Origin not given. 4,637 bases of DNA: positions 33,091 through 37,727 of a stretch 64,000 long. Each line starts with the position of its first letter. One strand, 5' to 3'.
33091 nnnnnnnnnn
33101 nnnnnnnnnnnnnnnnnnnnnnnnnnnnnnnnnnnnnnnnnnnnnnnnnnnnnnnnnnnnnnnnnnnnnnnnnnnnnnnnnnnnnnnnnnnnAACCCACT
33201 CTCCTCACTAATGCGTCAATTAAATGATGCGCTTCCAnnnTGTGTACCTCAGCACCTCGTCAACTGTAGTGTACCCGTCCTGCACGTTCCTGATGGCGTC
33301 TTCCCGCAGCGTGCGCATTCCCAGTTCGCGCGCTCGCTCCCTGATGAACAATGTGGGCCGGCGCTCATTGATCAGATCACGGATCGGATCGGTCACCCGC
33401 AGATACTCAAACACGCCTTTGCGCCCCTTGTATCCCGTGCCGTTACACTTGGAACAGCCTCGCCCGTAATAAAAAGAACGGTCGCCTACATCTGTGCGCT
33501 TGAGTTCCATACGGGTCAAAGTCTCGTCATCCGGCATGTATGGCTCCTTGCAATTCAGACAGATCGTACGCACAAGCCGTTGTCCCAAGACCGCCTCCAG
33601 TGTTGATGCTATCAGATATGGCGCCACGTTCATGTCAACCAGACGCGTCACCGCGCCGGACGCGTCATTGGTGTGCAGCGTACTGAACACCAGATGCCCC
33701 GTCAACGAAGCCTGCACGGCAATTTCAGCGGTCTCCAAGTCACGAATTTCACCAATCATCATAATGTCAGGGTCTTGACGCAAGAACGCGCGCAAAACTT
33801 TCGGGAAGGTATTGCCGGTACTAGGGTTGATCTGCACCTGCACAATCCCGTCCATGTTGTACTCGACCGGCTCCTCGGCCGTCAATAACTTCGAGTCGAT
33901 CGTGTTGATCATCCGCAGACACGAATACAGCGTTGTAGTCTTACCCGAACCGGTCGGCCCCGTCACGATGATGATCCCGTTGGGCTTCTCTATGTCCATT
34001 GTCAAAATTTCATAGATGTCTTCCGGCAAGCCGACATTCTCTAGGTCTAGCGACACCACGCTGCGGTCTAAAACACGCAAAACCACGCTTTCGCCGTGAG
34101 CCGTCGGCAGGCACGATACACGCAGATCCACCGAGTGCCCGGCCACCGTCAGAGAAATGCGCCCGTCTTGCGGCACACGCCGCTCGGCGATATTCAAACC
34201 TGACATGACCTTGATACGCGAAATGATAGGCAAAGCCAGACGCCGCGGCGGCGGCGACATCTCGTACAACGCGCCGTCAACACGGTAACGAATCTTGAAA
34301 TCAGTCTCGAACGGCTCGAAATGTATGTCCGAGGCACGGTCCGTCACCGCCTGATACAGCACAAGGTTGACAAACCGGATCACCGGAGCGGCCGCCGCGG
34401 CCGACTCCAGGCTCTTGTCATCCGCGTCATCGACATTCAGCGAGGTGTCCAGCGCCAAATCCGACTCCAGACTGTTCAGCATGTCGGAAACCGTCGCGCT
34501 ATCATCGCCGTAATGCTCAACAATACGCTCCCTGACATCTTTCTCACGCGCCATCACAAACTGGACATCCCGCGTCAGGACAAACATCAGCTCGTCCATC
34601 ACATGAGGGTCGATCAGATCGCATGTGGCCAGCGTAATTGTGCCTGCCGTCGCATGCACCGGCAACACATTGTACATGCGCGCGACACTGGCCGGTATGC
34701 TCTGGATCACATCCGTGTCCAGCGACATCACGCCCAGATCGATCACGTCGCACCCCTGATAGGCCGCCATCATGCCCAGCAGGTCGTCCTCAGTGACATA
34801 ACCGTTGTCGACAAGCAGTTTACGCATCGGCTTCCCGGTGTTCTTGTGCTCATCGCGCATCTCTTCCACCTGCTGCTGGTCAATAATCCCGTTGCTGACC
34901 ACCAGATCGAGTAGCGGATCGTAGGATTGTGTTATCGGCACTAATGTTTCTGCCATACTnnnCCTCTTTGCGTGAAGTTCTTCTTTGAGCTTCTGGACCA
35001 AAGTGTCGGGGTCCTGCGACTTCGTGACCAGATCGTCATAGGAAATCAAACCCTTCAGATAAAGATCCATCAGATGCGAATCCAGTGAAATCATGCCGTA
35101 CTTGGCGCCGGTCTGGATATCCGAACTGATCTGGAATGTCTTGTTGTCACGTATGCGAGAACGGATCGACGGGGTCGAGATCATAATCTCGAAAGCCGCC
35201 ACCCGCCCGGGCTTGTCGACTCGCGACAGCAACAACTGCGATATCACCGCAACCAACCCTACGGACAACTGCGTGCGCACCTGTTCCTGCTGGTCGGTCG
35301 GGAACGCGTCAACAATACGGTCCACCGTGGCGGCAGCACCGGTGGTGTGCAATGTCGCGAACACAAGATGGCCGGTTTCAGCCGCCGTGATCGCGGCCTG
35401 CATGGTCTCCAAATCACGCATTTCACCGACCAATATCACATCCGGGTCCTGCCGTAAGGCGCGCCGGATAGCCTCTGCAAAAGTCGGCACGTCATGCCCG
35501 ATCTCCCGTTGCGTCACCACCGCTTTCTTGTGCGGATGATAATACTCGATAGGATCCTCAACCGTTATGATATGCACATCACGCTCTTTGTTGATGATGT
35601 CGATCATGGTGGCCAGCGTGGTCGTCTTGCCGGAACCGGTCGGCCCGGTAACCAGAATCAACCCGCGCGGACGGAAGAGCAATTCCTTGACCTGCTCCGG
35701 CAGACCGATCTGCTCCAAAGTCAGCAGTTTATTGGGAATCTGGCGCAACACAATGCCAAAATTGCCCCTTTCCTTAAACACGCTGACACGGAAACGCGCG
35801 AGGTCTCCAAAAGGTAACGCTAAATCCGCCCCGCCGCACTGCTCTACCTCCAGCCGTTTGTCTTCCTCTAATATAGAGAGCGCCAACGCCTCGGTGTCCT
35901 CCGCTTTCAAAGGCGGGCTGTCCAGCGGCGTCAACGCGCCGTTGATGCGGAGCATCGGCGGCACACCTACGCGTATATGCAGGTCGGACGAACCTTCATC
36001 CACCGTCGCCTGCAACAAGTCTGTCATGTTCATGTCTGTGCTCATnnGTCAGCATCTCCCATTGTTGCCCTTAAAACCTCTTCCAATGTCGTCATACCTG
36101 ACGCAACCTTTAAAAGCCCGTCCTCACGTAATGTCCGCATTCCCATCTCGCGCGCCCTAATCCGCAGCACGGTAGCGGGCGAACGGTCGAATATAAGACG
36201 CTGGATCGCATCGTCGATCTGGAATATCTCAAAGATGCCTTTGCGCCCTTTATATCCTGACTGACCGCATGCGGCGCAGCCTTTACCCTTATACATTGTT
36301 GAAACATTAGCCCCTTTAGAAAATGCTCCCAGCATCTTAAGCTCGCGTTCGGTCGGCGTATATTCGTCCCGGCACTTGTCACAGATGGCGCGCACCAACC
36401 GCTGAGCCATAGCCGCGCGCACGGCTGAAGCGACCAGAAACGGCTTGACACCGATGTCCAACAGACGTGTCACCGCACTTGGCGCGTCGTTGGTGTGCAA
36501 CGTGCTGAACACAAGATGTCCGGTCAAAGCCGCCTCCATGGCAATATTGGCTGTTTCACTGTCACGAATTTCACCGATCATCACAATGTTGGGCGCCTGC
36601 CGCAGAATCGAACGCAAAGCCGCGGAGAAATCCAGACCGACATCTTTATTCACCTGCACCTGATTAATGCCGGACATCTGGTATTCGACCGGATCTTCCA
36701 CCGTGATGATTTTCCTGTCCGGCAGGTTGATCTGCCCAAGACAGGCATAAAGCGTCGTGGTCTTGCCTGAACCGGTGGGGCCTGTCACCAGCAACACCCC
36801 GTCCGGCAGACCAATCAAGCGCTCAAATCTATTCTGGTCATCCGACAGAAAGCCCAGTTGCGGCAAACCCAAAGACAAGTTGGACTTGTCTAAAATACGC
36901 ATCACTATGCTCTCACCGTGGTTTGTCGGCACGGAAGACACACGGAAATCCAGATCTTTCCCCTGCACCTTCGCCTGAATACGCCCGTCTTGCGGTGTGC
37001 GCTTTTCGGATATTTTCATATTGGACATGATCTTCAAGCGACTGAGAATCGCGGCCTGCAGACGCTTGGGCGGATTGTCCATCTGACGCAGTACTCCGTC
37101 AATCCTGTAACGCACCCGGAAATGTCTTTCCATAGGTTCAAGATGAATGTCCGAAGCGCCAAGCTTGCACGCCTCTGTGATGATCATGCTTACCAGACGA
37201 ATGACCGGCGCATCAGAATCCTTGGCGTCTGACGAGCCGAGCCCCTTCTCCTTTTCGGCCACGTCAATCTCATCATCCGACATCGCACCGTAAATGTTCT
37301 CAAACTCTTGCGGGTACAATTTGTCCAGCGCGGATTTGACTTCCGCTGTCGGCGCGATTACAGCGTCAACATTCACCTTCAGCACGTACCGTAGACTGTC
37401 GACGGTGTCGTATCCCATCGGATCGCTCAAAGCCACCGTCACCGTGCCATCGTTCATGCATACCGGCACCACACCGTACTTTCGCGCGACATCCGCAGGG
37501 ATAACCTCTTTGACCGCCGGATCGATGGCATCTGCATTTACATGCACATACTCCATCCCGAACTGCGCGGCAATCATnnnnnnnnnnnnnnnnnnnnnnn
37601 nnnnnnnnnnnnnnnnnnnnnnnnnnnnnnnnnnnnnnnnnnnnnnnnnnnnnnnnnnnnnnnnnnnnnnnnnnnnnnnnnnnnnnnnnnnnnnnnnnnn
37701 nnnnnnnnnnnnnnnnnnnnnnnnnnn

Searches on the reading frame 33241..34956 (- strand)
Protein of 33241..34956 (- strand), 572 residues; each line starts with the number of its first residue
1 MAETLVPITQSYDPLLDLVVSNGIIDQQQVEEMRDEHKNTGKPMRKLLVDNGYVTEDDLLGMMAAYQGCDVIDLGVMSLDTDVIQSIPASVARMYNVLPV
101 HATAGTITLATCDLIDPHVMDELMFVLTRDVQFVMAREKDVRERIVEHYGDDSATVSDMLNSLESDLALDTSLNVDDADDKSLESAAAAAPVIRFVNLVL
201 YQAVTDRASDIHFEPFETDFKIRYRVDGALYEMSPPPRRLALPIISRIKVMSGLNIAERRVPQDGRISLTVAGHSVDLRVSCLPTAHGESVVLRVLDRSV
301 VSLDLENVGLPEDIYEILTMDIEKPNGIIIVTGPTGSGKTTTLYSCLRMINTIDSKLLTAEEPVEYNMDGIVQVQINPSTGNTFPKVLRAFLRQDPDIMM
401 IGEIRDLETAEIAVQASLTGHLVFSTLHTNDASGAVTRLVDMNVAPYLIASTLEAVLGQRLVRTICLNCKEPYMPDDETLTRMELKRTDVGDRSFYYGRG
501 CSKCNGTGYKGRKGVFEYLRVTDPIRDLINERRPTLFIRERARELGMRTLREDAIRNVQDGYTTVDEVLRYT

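Call 67: search_protein_families(library=pfam, proteins=[window:33241-34956:-], max_evalue=0.01)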
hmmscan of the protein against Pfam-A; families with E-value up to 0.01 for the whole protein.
window:33241-34956:- (572 aa): 5 families
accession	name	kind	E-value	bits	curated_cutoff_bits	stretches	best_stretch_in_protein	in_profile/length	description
PF00437.27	T2SSE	-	1.9e-132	441.9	24.9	1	187-570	3-370/370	Type II/IV secretion system protein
PF05157.20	MshEN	-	4e-17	62.4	23.1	1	68-153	2-88/90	MshEN domain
PF13401.12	AAA_22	-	0.0011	19.7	27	1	325-359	4-38/130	AAA domain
PF16796.11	Microtub_bd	-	0.0012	19.2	27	1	303-359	68-125/155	Microtubule binding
PF25199.1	nSTAND_NTPase5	-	0.0037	17.5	34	0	319-344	34-59/145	Novel STAND NTPase 5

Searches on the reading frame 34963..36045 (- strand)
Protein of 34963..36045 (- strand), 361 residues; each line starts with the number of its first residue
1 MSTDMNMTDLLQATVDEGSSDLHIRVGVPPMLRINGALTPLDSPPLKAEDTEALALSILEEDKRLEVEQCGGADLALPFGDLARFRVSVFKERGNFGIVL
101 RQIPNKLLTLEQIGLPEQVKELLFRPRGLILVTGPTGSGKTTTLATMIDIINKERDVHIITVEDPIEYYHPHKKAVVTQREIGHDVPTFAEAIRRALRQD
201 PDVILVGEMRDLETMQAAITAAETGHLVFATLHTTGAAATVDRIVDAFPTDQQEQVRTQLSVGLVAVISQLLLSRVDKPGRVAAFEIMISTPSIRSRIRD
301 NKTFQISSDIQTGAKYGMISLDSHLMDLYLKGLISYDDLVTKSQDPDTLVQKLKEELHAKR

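Call 67: search_protein_families(library=pfam, proteins=[window:34963-36045:-], max_evalue=0.01)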
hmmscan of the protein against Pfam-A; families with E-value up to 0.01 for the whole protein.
window:34963-36045:- (361 aa): 18 families
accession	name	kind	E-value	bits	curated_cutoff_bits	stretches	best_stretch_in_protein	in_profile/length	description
PF00437.27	T2SSE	-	2.6e-52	178.1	24.9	1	10-282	15-287/370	Type II/IV secretion system protein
PF13401.12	AAA_22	-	1.2e-05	26.1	27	1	126-210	4-94/130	AAA domain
PF13604.12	AAA_30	-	1.2e-05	25.6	27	1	118-221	9-111/191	AAA domain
PF13191.12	AAA_16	-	6.5e-05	23.9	32.6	1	125-216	23-121/167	AAA ATPase domain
PF13245.12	AAA_19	-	0.00028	21.5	25.1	1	127-201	11-76/134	AAA domain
PF25199.1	nSTAND_NTPase5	-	0.00058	20.1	34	1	126-168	40-82/145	Novel STAND NTPase 5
PF06414.18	Zeta_toxin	-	0.00071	19.5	22.3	1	129-180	18-74/199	Zeta toxin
PF13555.12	AAA_29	-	0.00075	19.6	27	1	120-147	15-42/61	P-loop containing region of AAA domain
PF03266.21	NTPase_1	-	0.0012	19.1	23.9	0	130-154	2-26/168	NTPase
PF04851.21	ResIII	-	0.0017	18.7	22.5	1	117-167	13-64/164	Type III restriction enzyme, res subunit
PF00448.28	SRP54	-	0.0022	18.1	22.7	1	129-161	3-35/196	SRP54-type protein, GTPase domain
PF13476.12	AAA_23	-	0.0024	19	27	1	121-144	14-36/201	AAA domain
PF20720.3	nSTAND3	-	0.0025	18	27.2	1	126-177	16-69/155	Novel STAND NTPase 3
PF02492.25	cobW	-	0.0037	17.3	20.7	0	130-161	3-34/180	CobW/HypB/UreG, nucleotide-binding domain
PF13173.12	AAA_14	-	0.0051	17.3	27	1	129-173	4-48/129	AAA domain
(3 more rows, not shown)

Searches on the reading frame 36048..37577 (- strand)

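Call 67: search_protein_families(library=pfam, proteins=[window:36048-37577:-], max_evalue=0.01)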
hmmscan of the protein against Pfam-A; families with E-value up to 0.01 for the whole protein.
window:36048-37577:- (510 aa): 6 families
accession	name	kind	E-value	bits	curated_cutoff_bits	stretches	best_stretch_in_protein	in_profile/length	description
PF00437.27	T2SSE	-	5.2e-138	460.2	24.9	1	120-503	3-370/370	Type II/IV secretion system protein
PF05157.20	MshEN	-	3e-17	62.8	23.1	1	6-91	1-87/90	MshEN domain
PF13401.12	AAA_22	-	0.0021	18.8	27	1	259-304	5-50/130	AAA domain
PF25199.1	nSTAND_NTPase5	-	0.0069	16.7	34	0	261-293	43-76/145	Novel STAND NTPase 5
PF13476.12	AAA_23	-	0.008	17.3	27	0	257-278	17-38/201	AAA domain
PF13191.12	AAA_16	-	0.0083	17.1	32.6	0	256-286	22-51/167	AAA ATPase domain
